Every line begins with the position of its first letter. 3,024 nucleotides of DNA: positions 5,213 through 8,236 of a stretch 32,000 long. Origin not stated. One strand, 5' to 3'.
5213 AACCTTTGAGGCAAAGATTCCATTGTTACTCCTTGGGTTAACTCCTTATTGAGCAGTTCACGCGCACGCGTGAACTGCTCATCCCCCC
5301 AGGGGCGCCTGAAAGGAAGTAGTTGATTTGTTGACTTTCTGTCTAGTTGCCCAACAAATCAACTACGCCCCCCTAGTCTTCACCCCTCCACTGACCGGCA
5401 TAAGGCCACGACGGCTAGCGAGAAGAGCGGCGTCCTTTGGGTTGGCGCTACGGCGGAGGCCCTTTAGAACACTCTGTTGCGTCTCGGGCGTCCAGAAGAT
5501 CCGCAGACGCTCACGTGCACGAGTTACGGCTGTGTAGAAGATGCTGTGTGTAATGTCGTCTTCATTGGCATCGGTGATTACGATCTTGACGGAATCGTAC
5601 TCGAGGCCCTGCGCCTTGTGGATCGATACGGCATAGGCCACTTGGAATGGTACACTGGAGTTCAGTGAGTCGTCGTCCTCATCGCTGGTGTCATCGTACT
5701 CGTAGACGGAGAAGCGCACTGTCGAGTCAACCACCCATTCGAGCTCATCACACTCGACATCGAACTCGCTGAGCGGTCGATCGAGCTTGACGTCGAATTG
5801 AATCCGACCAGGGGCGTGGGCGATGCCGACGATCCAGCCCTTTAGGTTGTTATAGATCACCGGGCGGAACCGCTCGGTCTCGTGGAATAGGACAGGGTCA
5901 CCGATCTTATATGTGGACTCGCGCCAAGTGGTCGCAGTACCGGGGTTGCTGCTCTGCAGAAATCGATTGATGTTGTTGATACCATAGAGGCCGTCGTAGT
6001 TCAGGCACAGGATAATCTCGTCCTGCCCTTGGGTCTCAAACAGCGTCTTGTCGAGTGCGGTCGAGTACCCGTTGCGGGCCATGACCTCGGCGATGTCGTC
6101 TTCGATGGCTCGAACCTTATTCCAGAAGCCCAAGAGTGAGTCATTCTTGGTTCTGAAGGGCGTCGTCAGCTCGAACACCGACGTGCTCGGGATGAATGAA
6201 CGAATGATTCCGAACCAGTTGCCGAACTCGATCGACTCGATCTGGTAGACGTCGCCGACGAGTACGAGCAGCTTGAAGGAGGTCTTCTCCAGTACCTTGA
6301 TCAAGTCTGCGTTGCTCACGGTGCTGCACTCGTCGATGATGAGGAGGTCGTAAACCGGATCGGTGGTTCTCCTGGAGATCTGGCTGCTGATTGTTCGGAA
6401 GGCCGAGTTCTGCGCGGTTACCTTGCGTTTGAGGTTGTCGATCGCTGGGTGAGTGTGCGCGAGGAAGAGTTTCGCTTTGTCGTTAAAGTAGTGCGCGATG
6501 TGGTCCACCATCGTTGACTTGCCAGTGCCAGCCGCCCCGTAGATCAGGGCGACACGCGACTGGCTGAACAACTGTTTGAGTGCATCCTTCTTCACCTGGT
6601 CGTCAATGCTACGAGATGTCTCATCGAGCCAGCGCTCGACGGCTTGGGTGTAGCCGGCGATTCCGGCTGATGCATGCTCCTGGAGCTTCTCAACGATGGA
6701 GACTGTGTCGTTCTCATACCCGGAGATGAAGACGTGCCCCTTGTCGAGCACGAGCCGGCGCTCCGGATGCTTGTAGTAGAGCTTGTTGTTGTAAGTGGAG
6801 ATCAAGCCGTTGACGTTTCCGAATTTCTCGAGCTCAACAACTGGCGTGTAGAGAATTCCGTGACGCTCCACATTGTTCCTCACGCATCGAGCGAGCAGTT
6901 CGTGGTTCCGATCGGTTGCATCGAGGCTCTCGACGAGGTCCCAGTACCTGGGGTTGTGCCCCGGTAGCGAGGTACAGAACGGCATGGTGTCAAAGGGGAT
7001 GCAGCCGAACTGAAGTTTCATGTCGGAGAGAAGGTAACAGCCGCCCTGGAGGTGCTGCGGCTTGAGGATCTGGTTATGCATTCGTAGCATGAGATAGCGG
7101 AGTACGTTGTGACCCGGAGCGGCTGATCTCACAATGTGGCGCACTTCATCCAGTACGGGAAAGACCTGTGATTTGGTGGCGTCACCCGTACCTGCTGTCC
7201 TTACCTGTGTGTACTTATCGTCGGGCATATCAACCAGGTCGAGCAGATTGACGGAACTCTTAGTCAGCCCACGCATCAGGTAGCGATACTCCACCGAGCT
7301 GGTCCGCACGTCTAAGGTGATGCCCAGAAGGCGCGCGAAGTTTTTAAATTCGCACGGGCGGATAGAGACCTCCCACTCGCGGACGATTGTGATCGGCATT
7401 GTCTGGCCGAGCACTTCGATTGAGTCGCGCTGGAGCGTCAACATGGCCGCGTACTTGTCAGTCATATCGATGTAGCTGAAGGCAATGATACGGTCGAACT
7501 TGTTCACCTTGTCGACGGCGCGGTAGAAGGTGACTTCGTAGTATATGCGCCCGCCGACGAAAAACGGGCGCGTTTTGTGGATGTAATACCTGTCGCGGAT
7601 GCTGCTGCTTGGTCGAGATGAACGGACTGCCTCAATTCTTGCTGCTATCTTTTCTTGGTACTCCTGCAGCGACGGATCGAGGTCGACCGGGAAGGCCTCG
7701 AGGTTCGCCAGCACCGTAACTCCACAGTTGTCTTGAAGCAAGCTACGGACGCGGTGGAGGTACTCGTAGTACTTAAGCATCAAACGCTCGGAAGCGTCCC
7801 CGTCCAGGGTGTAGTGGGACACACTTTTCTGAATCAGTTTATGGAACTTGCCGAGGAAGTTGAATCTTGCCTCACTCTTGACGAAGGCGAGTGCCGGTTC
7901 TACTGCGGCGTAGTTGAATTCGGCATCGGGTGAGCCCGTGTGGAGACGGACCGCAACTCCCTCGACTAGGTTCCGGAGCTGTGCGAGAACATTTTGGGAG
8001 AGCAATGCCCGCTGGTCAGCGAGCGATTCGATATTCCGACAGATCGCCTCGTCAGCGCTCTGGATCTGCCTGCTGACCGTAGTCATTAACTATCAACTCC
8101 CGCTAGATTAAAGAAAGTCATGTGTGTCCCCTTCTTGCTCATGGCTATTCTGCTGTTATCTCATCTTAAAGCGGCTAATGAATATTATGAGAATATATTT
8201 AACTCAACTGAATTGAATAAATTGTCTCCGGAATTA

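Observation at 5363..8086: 907-aa SF1B (RecD/Dda-like) helicase carrying about 500 unassigned N-terminal residues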

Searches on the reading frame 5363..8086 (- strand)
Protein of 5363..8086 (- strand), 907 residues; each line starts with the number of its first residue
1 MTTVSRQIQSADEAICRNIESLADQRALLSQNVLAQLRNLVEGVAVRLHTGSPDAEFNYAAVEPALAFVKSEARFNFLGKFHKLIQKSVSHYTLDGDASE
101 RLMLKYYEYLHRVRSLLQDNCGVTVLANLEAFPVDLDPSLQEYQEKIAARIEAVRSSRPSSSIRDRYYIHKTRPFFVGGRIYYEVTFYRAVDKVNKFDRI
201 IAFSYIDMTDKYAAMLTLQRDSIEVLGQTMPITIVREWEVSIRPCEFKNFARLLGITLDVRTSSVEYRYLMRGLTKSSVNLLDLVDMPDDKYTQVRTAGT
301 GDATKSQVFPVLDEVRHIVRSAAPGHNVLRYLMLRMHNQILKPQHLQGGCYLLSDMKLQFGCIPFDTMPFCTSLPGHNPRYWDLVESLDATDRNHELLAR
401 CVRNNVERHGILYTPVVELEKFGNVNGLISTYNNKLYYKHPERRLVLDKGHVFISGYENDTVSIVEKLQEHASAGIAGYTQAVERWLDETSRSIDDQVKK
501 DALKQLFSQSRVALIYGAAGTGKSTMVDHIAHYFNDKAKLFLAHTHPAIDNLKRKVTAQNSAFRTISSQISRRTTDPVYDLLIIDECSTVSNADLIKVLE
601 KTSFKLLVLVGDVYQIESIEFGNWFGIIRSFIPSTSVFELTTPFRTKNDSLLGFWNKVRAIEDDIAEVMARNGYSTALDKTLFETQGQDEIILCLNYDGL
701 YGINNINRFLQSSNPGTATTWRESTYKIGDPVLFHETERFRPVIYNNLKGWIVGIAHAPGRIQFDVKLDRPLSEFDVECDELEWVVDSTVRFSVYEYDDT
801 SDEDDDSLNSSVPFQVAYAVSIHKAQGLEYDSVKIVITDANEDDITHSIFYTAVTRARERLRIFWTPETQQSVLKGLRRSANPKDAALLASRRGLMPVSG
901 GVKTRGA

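Call 5: search_protein_families(library=pfam, proteins=[window:5363-8086:-], max_evalue=1)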
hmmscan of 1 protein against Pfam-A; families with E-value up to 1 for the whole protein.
window:5363-8086:- (907 aa): 32 families (the best 25 are shown)
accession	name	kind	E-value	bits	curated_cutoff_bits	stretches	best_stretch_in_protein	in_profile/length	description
PF01443.25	Viral_helicase1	-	1.9e-18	67.6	21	2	514-620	2-101/228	Viral superfamily 1 RNA helicase core domain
PF13604.12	AAA_30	-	3.4e-17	63.2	27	1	500-657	7-167/191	AAA domain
PF13538.12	UvrD_C_2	-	8.4e-12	45.2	27.4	1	817-863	2-51/52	UvrD-like helicase C-terminal domain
PF13245.12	AAA_19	-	6.6e-11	43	25.1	1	506-618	7-131/134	AAA domain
PF09848.15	SLFN-g3_helicase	-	3.2e-08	33.7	24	1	511-590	2-91/354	Schlafen group 3, DNA/RNA helicase domain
PF13086.12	AAA_11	-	1.3e-06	28.8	27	2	499-564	6-80/257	AAA domain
PF13191.12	AAA_16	-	4.2e-06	27.8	32.6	1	500-549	13-63/167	AAA ATPase domain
PF25199.1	nSTAND_NTPase5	-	2.4e-05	24.6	34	1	491-610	21-130/145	Novel STAND NTPase 5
PF24883.2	NPHP3_N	-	0.0001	23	24.8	1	508-581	20-90/164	Nephrocystin 3, N-terminal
PF20720.3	nSTAND3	-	0.00056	20.1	27.2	1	503-543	10-51/155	Novel STAND NTPase 3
PF13173.12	AAA_14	-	0.00075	19.9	27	1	510-594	2-78/129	AAA domain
PF07728.20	AAA_5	-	0.00098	19.6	22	1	514-597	3-84/139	AAA domain (dynein-related subfamily)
PF13361.12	UvrD_C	-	0.0016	18.3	25.6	1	820-866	290-348/350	UvrD-like helicase C-terminal domain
PF04851.21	ResIII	-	0.0018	18.7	22.5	1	491-575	20-93/164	Type III restriction enzyme, res subunit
PF02689.20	Herpes_Helicase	-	0.0026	16.3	27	1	509-566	58-113/808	Helicase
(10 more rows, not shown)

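Call 6: search_protein_families(library=padloc, proteins=[window:5363-8086:-], max_evalue=1)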
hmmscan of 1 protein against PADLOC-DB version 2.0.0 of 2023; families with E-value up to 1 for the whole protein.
window:5363-8086:- (907 aa): 36 families (the best 25 are shown)
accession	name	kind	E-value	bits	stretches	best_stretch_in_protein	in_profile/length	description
PDLC05035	PDC-S53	-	0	1389.9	1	1-895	1-896/900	-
PDLC05064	PDC-S68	-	7.3e-25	84.9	2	796-877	1030-1113/1273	-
PDLC05065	PDC-S68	-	5.7e-22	75.4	2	794-870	989-1060/1221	-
PDLC05066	PDC-S68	-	2.2e-21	73.6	2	814-869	995-1050/1202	-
PDLC01734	typeIV_RecD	-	3.1e-16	56.8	2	482-648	328-506/763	RecD_0_IVD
PDLC01148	RecD_like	-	2.5e-11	40.6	2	466-649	286-476/719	RecD/Tra ATPase fused to N-terminal HHH domain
PDLC04476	PDC-M16A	-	2.9e-11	40.5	2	817-870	423-478/691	-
PDLC04475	PDC-M16A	-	4.7e-11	39.9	2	817-870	435-490/721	-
PDLC02372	Nhi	-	8.9e-11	39.1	1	497-651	189-334/470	-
PDLC02350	AbiO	-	1.8e-10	38.2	2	498-657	186-338/468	AbiO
PDLC04173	GajB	-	8.3e-08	29.6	2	507-560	6-60/471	-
PDLC04472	PDC-M16A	-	9.7e-07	25.5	1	815-871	647-705/930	-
PDLC03802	RTasHel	-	2.1e-06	24.9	1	802-870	586-656/675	DRT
PDLC00122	GajB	-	3.1e-06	24.4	1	819-869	425-476/502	UrvD helicase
PDLC04474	PDC-M16A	-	4.4e-06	23.4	1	807-870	639-707/917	-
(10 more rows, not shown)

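Call 7: search_protein_families(library=ncbifam, proteins=[window:5363-8086:-], max_evalue=1)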
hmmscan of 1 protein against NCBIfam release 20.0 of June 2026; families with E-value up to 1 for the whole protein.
window:5363-8086:- (907 aa): 27 families (the best 25 are shown)
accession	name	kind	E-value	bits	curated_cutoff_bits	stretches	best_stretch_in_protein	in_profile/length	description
TIGR01448.2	helicase_RecD2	equivalog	2.7e-30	105.1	500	1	449-869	267-692/713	SF1B family DNA helicase RecD2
TIGR01447.1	recD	equivalog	3.9e-27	95.1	310.15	3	814-875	523-584/597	exodeoxyribonuclease V subunit alpha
TIGR02768.1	TraA_Ti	equivalog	9.2e-17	60.6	590.45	2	465-630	334-500/751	Ti-type conjugative transfer relaxase TraA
NF008127.0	PRK10875.1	equivalog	1.7e-12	46.7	671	1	814-868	540-594/619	exodeoxyribonuclease V subunit alpha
NF010464.0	PRK13889.1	subfamily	9.9e-11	40.2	1015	2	497-628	349-485/992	conjugal transfer relaxase TraA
NF010402.0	PRK13826.1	subfamily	8.4e-09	33.8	1317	2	498-649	385-538/1102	Dtr system oriT relaxase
TIGR02760.1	TraI_TIGR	equivalog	4.7e-08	31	929.85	1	484-652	1011-1187/1960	conjugative transfer relaxase/helicase TraI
NF041258.1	motor_HelR_2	exception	0.00024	19.4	1100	1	794-871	629-708/713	RNA polymerase recycling motor ATPase HelR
NF040671.1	PLuB_AAA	exception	0.0014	16.1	999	1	489-555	811-878/1256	PLuB system helicase-like protein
NF010335.0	PRK13764.1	equivalog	0.0019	16.8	340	1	493-540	245-293/613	ATPase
TIGR00376.1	TIGR00376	hypoth_equivalog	0.004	15.6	348.9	1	496-558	160-224/639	IGHMBP2 family helicase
NF041465.1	HelD_MYCSM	equivalog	0.004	15.3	1051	1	813-877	653-718/719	RNA polymerase recycling motor HelD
NF040713.1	ZapE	equivalog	0.0041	16.4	140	1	486-588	23-127/344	cell division protein ZapE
NF041464.1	HelD_BACSU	equivalog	0.0072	14.3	419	1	822-870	718-768/779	RNA polymerase recycling motor HelD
NF002981.0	PRK03695.1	equivalog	0.011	15.2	281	1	503-602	19-114/253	vitamin B12 ABC transporter ATP-binding protein BtuD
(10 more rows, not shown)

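Call 13: search_solved_structures(query=window:5363-8086:-, max_evalue=0.01)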
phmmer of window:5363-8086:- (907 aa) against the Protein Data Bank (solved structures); distinct sequences matched with E-value up to 0.01: 10.
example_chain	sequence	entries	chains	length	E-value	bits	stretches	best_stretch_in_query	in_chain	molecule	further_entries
3e1s_A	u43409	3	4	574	1e-08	36.9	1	814-866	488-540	Exodeoxyribonuclease V, subunit RecD | Exodeoxyribonuclease V, subunit RecD, putative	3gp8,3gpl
1w36_D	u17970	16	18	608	5e-07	31.3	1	814-890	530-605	EXODEOXYRIBONUCLEASE V ALPHA CHAIN | RecBCD enzyme subunit RecD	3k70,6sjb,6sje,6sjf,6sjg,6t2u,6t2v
5ld2_D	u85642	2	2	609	5e-07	31.3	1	814-890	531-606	RecBCD enzyme subunit RecD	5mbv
8bns_A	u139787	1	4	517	4.3e-06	28.2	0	811-859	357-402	AAA ATPase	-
9kwf_B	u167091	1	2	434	0.001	20.4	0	817-861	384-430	Putative deoxyribonuclease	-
7bil_A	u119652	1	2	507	0.0028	18.9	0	794-859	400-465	PIF1 helicase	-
6s3e_A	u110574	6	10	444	0.0053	18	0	794-859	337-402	PIF1 helicase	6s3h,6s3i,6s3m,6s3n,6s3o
6s3p_A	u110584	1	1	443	0.0055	17.9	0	794-859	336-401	PIF1 helicase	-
6vsx_A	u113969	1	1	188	0.0068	17.6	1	810-870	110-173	DNA helicase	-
7oar_A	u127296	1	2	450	0.0069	17.6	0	794-859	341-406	Pif1 helicase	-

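Call 15: find_encoding_contigs(protein=window:5363-8086:-, flank=10000, max_places=6)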
Protein window:5363-8086:- (907 aa): 23 contigs read that carry it; 6 places shown.
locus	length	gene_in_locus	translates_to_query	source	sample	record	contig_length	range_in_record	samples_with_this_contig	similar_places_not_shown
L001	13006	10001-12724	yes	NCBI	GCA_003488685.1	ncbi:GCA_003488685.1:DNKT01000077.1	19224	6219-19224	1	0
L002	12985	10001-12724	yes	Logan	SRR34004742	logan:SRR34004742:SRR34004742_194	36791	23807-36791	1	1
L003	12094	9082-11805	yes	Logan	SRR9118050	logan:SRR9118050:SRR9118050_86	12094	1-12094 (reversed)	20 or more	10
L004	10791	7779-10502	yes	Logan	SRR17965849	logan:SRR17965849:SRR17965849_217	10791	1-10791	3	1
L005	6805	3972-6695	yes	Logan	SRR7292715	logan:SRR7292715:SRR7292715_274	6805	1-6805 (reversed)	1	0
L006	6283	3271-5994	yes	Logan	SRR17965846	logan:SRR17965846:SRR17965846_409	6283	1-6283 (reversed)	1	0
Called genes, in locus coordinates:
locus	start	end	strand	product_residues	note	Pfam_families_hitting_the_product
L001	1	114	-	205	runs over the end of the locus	PF00107:ADH_zinc_N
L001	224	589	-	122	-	PF08240:ADH_N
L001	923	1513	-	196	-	PF00440:TetR_N, PF16925:TetR_C_13, PF21993:TetR_C_13_2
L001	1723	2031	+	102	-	PF11142:DUF2917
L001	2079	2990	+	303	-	PF00892:EamA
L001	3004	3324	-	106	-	PF05437:AzlD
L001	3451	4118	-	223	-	PF03591:AzlC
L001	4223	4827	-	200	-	PF01617:Surface_Ag_2, PF13505:OMP_b-brl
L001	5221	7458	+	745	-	PF00672:HAMP, PF00015:MCPsignal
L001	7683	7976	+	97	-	-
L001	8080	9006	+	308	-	-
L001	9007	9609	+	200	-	-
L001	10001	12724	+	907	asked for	PF13191:AAA_16 (weak), PF09848:SLFN-g3_helicase (weak), PF13086:AAA_11 (faint), PF13245:AAA_19, PF13604:AAA_30, PF25199:nSTAND_NTPase5 (faint), PF01443:Viral_helicase1, PF13538:UvrD_C_2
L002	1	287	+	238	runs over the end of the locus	PF00106:adh_short, PF08659:KR, PF23441:SDR, PF13561:adh_short_C2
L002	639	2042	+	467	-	PF06980:DUF1302 (faint), PF13372:Alginate_exp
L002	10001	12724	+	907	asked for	PF13191:AAA_16 (weak), PF09848:SLFN-g3_helicase (weak), PF13086:AAA_11 (faint), PF13245:AAA_19, PF13604:AAA_30, PF25199:nSTAND_NTPase5 (faint), PF01443:Viral_helicase1, PF13538:UvrD_C_2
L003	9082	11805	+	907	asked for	PF13191:AAA_16 (weak), PF09848:SLFN-g3_helicase (weak), PF13086:AAA_11 (faint), PF13245:AAA_19, PF13604:AAA_30, PF25199:nSTAND_NTPase5 (faint), PF01443:Viral_helicase1, PF13538:UvrD_C_2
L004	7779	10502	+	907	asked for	PF13191:AAA_16 (weak), PF09848:SLFN-g3_helicase (weak), PF13086:AAA_11 (faint), PF13245:AAA_19, PF13604:AAA_30, PF25199:nSTAND_NTPase5 (faint), PF01443:Viral_helicase1, PF13538:UvrD_C_2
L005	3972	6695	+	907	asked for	PF13191:AAA_16 (weak), PF09848:SLFN-g3_helicase (weak), PF13086:AAA_11 (faint), PF13245:AAA_19, PF13604:AAA_30, PF25199:nSTAND_NTPase5 (faint), PF01443:Viral_helicase1, PF13538:UvrD_C_2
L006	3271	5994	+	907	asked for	PF13191:AAA_16 (weak), PF09848:SLFN-g3_helicase (weak), PF13086:AAA_11 (faint), PF13245:AAA_19, PF13604:AAA_30, PF25199:nSTAND_NTPase5 (faint), PF01443:Viral_helicase1, PF13538:UvrD_C_2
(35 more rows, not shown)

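Call 69: predict_structure(alignment_id=A5)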
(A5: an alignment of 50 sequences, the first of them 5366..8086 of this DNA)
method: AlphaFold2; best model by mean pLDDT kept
length: 907 residues; sequences in the alignment: 50
mean_pLDDT: 83.2   pTM: 0.77
mean pLDDT of the five models: 83.2, 82.9, 81.8, 78.9, 71.2
residues with pLDDT >= 90: 253; 70-90: 573; 50-70: 57; < 50: 24
segments of 3 or more residues with pLDDT < 50: 90-98, 617-619, 900-907
pLDDT, mean of each block of 10 residues (from residue 1): 87 90 75 81 91 88 85 78 67 43 77 89 88 69 88 80 85 85 89 76 89 90 81 91 92 91 88 83 86 87 81 93 91 89 92 92 87 83 78 85 79 89 93 90 92 92 90 84 84 75 88 84 86 90 80 81 89 82 87 88 92 59 74 85 79 88 87 84 80 84 85 86 86 80 80 92 92 79 90 76 60 88 73 85 77 85 84 75 78 76 30
secondary structure, 60 per line:
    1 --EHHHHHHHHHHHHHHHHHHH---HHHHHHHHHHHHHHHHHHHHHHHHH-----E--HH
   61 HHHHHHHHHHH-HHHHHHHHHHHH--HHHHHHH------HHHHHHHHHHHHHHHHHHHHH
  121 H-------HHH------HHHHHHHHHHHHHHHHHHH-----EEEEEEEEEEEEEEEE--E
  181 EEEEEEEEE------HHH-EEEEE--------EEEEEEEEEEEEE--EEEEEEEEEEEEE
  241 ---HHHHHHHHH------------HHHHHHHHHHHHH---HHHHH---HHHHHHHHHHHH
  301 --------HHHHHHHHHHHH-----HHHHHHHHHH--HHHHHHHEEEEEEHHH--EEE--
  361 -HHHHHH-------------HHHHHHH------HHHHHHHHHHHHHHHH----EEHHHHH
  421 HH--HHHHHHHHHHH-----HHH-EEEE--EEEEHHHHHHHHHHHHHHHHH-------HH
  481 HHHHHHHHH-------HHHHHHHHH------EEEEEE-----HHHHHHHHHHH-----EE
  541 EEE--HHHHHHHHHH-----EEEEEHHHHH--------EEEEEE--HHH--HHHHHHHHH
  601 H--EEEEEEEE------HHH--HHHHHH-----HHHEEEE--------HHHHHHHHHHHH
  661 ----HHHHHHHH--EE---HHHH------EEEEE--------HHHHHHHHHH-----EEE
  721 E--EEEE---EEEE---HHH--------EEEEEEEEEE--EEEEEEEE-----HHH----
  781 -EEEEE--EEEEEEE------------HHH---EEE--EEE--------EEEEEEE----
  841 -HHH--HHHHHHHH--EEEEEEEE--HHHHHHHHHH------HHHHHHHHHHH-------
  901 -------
elements in order (helices of 4 or more, strands of 3 or more residues): H4-22 H26-50 H59-71 H73-84 H87-93 H100-121 H138-156 E162-177 E180-189 E200-204 E213-225 E228-240 H244-252 H265-277 H281-285 H289-300 H309-320 H326-335 H338-344 E345-350 E356-358 H362-367 H381-387 H394-409 H416-422 H425-435 E445-448 E451-454 H455-471 H479-489 H497-505 E512-517 H523-533 E539-543 H546-555 E561-565 H566-570 E579-584 H592-601 E604-611 H623-628 E637-640 H649-660 H665-672 H680-683 E690-694 H703-712 E718-721 E724-727 E731-734 E749-758 E761-768 E782-786 E789-795 E814-816 E819-821 E830-836 H847-854 E857-864 H867-876 H883-893

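Call 71: find_related_loci(query=A6, collection=viral_contigs, flank=6000)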
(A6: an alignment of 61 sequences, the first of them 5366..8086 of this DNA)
Query A6 (907 aa) in viral_contigs; peptide patterns used: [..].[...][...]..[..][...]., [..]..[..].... (x = any residue, [..] = any of these).
336 stretches matched a pattern; 69 encode a relative of the query (tblastn E <= 1e-3); 67 distinct loci.
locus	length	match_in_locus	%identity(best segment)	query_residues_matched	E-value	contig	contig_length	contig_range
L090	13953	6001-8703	50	1-895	0e+0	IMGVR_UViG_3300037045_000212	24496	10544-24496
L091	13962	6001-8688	52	1-889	0e+0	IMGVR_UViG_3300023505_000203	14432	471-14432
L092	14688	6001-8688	51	1-889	0e+0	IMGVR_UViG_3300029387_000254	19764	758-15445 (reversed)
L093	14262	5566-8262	50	2-891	0e+0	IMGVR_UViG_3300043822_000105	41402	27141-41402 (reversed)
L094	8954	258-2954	51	1-892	0e+0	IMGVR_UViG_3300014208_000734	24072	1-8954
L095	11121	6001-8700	48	1-890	0e+0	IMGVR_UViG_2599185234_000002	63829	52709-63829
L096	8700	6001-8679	47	1-889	0e+0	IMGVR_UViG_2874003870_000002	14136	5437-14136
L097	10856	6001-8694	49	1-889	0e+0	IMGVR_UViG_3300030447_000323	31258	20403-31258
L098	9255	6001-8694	48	1-889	0e+0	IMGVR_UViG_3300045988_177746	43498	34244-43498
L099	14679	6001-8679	48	1-891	0e+0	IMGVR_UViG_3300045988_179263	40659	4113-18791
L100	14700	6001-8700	48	1-891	0e+0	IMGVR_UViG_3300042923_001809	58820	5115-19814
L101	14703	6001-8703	47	1-889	0e+0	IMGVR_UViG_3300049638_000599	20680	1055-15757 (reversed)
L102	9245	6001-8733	45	4-889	0e+0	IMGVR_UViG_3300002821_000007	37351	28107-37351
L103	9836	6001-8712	46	1-889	0e+0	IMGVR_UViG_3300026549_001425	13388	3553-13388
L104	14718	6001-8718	43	4-895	0e+0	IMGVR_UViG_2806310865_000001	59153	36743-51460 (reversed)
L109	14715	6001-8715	44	1-891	0e+0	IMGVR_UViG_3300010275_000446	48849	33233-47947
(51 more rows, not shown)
